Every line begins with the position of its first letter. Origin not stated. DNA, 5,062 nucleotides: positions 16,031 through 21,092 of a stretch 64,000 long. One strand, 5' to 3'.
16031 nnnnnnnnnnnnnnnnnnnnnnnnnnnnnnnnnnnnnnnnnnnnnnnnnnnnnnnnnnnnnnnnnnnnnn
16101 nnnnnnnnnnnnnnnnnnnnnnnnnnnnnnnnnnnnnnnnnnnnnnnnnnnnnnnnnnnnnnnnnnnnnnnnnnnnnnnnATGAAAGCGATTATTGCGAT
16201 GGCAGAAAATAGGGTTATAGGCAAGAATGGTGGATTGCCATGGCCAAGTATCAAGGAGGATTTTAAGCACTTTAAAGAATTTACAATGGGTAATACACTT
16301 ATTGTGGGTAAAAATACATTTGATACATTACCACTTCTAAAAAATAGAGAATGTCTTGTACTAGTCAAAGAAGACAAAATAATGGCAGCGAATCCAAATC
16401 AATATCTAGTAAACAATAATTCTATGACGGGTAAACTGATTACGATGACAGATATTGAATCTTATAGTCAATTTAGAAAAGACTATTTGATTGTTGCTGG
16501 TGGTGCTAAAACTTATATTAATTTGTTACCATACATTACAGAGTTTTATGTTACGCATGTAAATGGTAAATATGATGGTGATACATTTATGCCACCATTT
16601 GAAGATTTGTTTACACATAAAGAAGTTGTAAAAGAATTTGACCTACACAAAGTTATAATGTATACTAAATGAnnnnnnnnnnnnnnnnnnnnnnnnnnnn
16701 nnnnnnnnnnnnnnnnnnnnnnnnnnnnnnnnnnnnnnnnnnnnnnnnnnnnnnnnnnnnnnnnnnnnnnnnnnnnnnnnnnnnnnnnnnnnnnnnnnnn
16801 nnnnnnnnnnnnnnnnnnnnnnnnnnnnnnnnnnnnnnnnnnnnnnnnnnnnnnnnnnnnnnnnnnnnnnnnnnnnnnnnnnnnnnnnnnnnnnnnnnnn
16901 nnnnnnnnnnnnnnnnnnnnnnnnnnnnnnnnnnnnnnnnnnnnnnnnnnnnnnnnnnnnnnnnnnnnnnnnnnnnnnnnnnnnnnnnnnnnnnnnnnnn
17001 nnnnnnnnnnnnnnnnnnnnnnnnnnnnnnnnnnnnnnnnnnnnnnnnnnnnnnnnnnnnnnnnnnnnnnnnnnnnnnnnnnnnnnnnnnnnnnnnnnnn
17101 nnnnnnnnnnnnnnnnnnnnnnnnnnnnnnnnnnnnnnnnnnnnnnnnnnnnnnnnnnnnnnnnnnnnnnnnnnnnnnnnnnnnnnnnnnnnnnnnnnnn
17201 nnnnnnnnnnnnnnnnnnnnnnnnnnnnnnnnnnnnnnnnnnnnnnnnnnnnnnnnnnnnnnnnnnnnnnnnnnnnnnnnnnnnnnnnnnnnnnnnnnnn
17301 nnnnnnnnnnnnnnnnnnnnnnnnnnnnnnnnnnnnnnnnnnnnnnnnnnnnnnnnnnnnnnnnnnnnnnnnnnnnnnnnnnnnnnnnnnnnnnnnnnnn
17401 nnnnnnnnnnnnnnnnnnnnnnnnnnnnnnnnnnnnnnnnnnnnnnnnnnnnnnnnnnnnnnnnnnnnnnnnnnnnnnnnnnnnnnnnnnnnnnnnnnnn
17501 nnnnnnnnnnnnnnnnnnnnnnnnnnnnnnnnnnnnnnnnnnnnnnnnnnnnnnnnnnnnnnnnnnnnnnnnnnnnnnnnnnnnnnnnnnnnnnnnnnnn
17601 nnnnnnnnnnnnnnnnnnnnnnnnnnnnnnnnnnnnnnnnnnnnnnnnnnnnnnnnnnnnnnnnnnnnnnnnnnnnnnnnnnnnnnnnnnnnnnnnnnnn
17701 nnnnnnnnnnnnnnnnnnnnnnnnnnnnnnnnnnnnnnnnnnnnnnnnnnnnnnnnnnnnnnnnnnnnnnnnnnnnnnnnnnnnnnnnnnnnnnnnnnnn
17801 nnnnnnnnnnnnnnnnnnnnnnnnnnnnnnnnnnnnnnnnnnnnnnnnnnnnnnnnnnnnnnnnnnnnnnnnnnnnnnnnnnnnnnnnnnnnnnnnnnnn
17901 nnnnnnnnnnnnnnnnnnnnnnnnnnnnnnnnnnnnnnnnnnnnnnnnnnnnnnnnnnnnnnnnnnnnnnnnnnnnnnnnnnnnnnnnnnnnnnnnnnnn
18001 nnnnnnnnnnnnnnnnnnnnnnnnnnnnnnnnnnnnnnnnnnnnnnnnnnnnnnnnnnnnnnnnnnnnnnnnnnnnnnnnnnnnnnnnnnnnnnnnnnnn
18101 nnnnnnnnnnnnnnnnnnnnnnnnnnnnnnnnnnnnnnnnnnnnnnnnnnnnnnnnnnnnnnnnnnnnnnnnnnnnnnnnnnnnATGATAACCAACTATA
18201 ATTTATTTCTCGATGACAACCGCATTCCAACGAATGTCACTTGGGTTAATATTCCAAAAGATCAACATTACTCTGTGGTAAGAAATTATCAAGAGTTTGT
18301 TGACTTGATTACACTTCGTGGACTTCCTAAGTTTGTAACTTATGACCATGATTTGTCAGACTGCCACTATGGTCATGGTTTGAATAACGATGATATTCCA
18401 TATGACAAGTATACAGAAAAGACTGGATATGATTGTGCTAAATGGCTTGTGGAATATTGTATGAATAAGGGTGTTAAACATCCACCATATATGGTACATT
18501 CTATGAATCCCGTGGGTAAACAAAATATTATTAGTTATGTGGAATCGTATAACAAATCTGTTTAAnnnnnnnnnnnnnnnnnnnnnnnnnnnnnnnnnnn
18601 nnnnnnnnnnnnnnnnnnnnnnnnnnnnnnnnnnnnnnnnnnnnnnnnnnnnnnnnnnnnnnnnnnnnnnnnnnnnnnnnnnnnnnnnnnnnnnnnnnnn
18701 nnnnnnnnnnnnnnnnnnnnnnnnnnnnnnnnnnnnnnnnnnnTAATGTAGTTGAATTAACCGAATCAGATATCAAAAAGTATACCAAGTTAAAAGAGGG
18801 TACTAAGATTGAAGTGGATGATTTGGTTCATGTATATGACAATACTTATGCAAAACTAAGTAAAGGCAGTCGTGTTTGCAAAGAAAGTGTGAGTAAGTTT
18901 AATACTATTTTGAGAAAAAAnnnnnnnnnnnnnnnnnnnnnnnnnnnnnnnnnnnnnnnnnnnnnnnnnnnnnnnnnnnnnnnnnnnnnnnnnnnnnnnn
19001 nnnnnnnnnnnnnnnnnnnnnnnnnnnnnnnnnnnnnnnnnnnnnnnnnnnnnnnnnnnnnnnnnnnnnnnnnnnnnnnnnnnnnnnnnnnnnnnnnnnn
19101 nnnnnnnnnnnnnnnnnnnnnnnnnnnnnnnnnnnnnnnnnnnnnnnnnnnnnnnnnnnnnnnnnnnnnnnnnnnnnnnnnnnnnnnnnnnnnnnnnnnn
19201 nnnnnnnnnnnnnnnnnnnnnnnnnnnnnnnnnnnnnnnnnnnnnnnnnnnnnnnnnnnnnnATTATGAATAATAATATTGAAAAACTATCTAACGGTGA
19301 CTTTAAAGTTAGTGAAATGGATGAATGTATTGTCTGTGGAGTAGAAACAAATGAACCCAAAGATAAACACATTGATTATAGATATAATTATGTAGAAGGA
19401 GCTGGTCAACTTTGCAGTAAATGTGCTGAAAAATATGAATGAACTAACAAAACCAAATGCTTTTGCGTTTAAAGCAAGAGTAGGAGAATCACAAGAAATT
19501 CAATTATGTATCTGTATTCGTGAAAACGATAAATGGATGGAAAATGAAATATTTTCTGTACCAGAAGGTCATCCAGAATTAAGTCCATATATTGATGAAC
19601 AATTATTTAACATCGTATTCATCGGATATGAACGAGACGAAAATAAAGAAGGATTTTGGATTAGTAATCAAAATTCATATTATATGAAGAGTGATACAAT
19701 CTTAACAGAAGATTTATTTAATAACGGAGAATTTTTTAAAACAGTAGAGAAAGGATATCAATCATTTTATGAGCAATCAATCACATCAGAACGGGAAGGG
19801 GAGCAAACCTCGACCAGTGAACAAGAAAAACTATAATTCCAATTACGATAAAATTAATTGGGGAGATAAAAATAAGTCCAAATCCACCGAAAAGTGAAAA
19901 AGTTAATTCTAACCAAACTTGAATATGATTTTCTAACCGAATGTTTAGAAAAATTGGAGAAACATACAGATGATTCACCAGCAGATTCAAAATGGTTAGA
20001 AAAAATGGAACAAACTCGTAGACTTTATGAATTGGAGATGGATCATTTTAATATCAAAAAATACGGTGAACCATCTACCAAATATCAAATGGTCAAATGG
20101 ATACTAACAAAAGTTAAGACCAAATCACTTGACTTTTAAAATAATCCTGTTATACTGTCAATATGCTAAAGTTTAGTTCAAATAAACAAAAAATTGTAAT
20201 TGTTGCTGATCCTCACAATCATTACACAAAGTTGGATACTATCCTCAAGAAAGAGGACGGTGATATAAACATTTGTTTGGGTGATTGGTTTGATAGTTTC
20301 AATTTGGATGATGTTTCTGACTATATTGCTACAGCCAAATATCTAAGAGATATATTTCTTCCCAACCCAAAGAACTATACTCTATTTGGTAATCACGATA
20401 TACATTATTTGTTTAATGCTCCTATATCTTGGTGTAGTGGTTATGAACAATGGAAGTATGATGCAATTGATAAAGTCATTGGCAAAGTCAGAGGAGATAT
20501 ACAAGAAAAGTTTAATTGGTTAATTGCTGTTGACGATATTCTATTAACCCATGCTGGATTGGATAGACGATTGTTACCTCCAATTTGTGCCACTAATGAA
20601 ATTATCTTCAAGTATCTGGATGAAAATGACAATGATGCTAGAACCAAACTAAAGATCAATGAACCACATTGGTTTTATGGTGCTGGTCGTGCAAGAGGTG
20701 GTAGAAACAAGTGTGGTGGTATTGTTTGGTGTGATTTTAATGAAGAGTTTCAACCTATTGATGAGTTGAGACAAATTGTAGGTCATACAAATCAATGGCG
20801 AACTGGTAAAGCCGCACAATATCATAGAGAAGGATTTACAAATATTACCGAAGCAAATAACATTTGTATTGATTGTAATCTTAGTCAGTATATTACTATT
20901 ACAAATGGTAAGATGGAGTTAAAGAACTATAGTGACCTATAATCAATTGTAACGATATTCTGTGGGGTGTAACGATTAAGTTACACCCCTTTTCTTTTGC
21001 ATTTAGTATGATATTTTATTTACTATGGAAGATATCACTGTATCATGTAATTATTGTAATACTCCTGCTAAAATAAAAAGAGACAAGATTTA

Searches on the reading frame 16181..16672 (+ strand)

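Call 73: search_protein_families(library=pfam, proteins=[window:16181-16672:+], max_evalue=0.01)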
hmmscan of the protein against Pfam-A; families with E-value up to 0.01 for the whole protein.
window:16181-16672:+ (163 aa): 1 family
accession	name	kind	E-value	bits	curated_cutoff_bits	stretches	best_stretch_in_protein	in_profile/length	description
PF00186.24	DHFR_1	-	2e-29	102.8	25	1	2-144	3-134/159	Dihydrofolate reductase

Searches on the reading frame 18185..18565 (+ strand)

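Call 73: search_protein_families(library=pfam, proteins=[window:18185-18565:+], max_evalue=0.01)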
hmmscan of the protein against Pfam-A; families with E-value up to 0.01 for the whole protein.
window:18185-18565:+ (126 aa): 1 family
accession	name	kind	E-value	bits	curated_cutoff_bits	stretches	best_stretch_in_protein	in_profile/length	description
PF20274.4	cREC_REC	-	1.2e-18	67.9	27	1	5-120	1-87/88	Cyclic-phosphate processing Receiver domain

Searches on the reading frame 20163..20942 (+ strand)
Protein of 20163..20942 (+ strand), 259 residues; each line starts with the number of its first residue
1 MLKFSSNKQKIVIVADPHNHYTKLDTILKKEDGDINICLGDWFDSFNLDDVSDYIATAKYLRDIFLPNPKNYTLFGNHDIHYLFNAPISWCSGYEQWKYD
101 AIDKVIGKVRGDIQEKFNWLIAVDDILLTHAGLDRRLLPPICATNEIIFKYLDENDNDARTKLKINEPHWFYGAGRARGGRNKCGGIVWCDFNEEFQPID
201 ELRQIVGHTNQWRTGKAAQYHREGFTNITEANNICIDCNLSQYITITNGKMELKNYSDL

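Call 30: search_protein_families(library=pfam, proteins=[window:20163-20942:+], max_evalue=0.01)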
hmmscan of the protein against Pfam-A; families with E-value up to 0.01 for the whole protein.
window:20163-20942:+ (259 aa): 2 families
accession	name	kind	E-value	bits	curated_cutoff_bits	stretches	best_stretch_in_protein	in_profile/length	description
PF00149.33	Metallophos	-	4.7e-10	40.7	21.5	1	10-192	2-174/191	Calcineurin-like phosphoesterase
PF12850.12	Metallophos_2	-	0.0032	17.9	27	1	10-132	2-90/154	Calcineurin-like phosphoesterase superfamily domain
